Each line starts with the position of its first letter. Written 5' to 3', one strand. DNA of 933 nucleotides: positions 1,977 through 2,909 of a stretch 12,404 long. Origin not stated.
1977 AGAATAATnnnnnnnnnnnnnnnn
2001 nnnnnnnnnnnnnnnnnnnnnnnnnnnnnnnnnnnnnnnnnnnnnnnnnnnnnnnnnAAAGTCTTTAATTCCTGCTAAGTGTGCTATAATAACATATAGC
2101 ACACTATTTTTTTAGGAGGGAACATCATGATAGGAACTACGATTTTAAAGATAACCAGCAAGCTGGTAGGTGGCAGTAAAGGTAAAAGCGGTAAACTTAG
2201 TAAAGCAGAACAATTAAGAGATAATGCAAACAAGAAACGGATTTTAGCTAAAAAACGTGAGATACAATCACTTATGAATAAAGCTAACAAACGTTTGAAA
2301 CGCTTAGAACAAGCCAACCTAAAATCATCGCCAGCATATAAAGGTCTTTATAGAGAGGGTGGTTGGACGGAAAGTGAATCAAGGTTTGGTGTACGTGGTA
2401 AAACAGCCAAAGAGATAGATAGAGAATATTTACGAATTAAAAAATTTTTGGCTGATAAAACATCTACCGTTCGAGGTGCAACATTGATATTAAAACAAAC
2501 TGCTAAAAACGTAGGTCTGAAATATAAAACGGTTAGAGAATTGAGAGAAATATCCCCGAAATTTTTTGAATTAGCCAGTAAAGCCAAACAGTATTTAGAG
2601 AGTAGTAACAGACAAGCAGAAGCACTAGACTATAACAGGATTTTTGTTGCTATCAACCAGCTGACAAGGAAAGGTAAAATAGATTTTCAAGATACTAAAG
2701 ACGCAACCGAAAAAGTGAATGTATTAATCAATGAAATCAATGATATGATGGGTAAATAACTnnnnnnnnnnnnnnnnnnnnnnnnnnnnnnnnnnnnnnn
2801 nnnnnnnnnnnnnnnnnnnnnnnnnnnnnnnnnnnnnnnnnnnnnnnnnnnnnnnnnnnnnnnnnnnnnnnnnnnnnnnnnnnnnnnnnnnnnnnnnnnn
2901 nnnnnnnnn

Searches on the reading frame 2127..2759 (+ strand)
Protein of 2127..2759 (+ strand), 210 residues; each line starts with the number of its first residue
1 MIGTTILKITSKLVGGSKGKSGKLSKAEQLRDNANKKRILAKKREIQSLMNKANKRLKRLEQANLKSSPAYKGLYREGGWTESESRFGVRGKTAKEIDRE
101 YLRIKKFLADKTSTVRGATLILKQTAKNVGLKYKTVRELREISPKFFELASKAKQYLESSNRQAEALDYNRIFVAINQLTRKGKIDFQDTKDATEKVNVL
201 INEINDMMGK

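Call 6: search_protein_families(library=phrogs, proteins=[window:2127-2759:+], max_evalue=0.01)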
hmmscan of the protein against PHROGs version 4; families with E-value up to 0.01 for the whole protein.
window:2127-2759:+ (210 aa): 0 families

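Call 7: search_protein_families(library=pfam, proteins=[window:2127-2759:+], max_evalue=0.01)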
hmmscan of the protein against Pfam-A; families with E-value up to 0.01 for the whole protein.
window:2127-2759:+ (210 aa): 0 families

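Call 9: find_related_loci(query=window:2127-2759:+, collection=viral_contigs, flank=5000)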
Query window:2127-2759:+ (210 aa) in viral_contigs; peptide patterns used: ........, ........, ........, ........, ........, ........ (x = any residue, [..] = any of these).
33 stretches matched a pattern, but none encodes a relative of the query by tblastn (E <= 1e-3).

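Call 17: find_homologous_proteins(query=window:2127-2759:+)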
Query window:2127-2759:+ (210 aa): 66 proteins with E <= 0.001 among 302 candidates.
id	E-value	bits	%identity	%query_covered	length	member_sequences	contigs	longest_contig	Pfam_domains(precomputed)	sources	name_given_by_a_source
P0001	6.1e-118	409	95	100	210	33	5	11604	-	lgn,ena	-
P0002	1.4e-86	307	78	88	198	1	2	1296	-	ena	-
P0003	4.2e-86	306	78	88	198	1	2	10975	-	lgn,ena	-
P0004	4.9e-86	306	78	88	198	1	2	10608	-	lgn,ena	-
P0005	6.7e-86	305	78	88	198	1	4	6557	-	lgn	-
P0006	8.3e-86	305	78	88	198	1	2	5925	-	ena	-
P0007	1.2e-85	304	78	88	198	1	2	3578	-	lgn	-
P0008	2.8e-85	303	78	88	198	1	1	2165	-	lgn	-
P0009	5.4e-85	302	77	88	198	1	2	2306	-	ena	-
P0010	7.1e-85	302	77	88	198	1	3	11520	-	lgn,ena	-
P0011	1.3e-84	301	77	88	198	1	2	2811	-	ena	-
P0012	2.8e-84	300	76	88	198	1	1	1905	-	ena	-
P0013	8.6e-84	298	76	88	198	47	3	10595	-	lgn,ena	-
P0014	1.3e-82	294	74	88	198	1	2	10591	-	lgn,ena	-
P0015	6.7e-68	246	63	92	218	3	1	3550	-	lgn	-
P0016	2.1e-46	176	45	96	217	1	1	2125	-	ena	-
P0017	3.0e-32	130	45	78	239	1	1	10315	-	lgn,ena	-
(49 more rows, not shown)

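Call 18: find_encoding_contigs(protein=P0001, flank=4000, max_places=6)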
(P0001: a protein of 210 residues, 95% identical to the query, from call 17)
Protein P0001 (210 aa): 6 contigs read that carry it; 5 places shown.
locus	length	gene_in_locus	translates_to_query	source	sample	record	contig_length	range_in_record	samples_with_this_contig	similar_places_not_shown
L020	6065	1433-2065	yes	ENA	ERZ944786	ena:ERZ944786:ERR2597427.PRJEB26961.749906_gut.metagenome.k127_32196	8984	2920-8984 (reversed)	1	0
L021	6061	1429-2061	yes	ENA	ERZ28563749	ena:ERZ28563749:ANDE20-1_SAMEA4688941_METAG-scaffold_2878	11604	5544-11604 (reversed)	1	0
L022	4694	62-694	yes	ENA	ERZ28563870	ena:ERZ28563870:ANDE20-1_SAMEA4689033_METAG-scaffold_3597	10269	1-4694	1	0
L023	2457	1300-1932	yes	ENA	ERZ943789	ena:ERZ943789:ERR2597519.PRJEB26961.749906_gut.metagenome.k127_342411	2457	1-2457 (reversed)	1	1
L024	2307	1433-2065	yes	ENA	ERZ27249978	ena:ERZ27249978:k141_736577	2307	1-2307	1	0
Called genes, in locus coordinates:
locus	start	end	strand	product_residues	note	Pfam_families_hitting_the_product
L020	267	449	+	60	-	-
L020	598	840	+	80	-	-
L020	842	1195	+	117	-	-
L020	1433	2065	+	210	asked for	-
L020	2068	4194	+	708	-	PF03175:DNA_pol_B_2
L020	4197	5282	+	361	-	PF05894:Podovirus_Gp16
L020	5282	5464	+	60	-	-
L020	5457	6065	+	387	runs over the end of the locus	-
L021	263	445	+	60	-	-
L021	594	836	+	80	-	-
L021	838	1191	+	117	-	-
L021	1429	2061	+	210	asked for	-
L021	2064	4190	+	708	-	PF03175:DNA_pol_B_2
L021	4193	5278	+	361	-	PF05894:Podovirus_Gp16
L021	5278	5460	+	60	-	-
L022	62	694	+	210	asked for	-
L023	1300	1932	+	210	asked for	-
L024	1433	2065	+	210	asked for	-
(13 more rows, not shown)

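Call 19: find_encoding_contigs(protein=P0003, flank=4000, max_places=3)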
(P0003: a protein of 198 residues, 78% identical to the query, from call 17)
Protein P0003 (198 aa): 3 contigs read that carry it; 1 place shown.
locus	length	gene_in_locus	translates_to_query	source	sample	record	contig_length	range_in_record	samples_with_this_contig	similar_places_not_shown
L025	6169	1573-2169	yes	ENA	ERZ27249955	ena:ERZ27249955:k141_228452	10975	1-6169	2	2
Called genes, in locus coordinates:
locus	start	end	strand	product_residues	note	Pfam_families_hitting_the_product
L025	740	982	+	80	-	-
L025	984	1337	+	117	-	-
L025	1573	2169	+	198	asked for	-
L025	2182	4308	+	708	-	PF03175:DNA_pol_B_2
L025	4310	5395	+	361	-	PF05894:Podovirus_Gp16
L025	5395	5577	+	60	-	-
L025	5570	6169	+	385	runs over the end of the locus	PF05352:Phage_connector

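Call 20: find_encoding_contigs(protein=P0014, flank=4000, max_places=3)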
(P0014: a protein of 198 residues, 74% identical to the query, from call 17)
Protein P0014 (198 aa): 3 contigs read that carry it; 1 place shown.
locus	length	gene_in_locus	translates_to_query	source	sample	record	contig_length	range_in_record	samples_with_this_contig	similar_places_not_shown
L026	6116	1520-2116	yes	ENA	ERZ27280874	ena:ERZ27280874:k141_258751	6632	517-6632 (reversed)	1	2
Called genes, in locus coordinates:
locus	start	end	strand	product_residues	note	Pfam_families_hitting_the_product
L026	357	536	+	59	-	-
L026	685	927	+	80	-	-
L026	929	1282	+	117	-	-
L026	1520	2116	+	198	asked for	-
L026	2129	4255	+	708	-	PF03175:DNA_pol_B_2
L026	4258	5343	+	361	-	PF05894:Podovirus_Gp16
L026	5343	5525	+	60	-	-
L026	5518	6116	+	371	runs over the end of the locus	PF05352:Phage_connector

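Call 21: find_encoding_contigs(protein=P0015, flank=4000, max_places=3)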
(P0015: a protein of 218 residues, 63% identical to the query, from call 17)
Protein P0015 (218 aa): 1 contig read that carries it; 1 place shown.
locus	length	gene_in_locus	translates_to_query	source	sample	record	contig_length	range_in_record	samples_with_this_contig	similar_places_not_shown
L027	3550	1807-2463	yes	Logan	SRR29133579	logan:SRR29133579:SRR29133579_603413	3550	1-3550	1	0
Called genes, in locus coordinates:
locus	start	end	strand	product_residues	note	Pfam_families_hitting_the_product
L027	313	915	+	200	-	-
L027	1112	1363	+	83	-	-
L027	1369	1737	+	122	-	-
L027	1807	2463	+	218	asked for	-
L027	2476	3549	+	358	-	?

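Call 28: find_encoding_contigs(protein=P0016, flank=4000, max_places=2)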
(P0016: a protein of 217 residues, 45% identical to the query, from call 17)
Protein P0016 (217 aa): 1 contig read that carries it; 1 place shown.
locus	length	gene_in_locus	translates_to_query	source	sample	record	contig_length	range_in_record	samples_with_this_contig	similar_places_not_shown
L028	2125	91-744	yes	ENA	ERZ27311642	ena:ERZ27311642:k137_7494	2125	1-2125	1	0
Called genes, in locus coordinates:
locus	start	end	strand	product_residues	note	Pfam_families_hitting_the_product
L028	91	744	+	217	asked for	-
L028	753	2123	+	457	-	?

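Call 29: find_encoding_contigs(protein=P0017, flank=4000, max_places=2)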
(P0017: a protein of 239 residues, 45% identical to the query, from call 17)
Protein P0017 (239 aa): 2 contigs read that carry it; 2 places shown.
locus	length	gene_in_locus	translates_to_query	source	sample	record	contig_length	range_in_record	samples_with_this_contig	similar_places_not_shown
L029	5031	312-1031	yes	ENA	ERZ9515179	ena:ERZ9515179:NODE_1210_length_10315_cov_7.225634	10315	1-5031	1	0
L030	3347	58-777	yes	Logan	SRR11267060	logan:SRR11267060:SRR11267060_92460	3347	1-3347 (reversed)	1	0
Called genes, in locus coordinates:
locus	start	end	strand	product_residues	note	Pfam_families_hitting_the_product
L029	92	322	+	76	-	-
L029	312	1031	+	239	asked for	-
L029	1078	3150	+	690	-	PF03175:DNA_pol_B_2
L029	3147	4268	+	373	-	PF05894:Podovirus_Gp16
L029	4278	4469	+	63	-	-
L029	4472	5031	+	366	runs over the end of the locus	PF05352:Phage_connector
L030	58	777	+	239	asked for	-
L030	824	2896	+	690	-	PF03175:DNA_pol_B_2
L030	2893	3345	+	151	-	?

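Call 30: find_encoding_contigs(protein=P0013, flank=4000, max_places=4)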
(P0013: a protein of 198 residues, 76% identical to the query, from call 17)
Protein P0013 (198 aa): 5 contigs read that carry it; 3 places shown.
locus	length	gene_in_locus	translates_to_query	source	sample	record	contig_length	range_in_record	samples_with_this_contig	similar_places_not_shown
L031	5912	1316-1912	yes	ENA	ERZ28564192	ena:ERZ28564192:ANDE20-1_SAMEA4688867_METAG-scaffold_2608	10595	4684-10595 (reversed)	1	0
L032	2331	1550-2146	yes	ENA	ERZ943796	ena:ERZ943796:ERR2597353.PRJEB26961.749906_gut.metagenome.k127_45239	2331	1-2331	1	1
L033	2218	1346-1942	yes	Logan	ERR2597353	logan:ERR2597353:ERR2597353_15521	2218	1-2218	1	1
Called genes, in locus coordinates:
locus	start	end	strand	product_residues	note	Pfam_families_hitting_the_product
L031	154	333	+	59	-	-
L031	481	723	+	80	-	-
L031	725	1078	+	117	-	-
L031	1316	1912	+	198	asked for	-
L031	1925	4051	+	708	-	PF03175:DNA_pol_B_2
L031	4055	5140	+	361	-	PF05894:Podovirus_Gp16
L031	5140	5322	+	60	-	-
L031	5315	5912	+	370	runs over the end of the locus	PF05352:Phage_connector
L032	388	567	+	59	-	-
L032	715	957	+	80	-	-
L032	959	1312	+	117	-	-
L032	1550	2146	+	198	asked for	-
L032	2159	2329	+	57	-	?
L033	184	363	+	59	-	-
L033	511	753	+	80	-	-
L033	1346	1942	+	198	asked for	-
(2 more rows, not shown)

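Call 31: find_encoding_contigs(protein=P0010, flank=4000, max_places=4)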
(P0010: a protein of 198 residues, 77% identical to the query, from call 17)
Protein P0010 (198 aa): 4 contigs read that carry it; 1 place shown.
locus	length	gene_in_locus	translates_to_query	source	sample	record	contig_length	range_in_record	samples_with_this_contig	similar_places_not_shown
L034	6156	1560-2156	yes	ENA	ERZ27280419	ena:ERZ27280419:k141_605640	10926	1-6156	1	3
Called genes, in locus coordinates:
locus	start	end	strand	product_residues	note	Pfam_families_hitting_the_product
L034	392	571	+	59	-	-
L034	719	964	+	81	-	-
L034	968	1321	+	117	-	-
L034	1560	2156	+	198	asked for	-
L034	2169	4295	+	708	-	PF03175:DNA_pol_B_2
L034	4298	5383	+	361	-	PF05894:Podovirus_Gp16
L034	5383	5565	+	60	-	-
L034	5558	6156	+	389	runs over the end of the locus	PF05352:Phage_connector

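Call 78: find_encoding_contigs(protein=P0004, flank=2500, max_places=4)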
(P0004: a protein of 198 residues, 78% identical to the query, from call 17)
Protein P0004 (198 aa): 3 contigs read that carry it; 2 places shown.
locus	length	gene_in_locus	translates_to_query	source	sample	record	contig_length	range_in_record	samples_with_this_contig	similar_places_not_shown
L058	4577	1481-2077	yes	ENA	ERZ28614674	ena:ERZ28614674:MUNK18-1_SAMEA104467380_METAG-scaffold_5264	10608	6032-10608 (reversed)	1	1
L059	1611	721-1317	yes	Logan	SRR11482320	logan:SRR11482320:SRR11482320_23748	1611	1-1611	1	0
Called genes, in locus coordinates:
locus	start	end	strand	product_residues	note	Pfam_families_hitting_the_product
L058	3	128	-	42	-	?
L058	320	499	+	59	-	-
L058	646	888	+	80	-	-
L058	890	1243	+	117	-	-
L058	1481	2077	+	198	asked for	-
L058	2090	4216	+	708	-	PF03175:DNA_pol_B_2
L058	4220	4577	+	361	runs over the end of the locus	PF05894:Podovirus_Gp16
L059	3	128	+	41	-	?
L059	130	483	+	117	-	-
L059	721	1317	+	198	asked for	-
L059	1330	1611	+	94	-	?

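Call 79: find_encoding_contigs(protein=P0005, flank=2500, max_places=4)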
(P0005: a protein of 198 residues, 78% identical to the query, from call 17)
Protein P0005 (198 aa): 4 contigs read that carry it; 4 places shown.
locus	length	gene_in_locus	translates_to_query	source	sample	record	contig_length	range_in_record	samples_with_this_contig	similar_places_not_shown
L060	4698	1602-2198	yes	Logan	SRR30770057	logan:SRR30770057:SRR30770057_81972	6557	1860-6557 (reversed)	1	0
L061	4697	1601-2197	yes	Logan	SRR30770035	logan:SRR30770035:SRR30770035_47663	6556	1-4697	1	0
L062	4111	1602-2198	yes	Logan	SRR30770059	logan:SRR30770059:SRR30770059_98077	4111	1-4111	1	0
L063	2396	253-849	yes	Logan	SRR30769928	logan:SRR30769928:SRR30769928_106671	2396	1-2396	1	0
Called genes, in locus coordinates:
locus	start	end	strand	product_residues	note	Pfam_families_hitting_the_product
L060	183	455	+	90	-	-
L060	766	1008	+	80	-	-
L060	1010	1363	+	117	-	-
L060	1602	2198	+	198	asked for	-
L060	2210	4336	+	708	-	PF03175:DNA_pol_B_2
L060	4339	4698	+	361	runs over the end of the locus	PF05894:Podovirus_Gp16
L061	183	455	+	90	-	-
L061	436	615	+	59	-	-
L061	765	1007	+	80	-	-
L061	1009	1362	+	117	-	-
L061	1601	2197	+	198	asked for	-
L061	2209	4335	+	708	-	PF03175:DNA_pol_B_2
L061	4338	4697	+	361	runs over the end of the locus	PF05894:Podovirus_Gp16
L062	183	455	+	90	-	-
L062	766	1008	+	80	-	-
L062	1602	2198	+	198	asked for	-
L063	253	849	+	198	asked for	-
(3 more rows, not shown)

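Call 98: search_protein_families(library=ncbifam, proteins=[window:2127-2759:+], max_evalue=0.1)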
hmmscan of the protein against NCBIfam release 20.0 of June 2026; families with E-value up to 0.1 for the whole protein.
window:2127-2759:+ (210 aa): 1 family
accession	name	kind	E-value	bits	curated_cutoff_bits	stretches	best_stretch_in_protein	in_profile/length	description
TIGR02675.1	tape_meas_nterm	domain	0.0097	16.2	21.35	0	168-210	14-56/75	tape measure protein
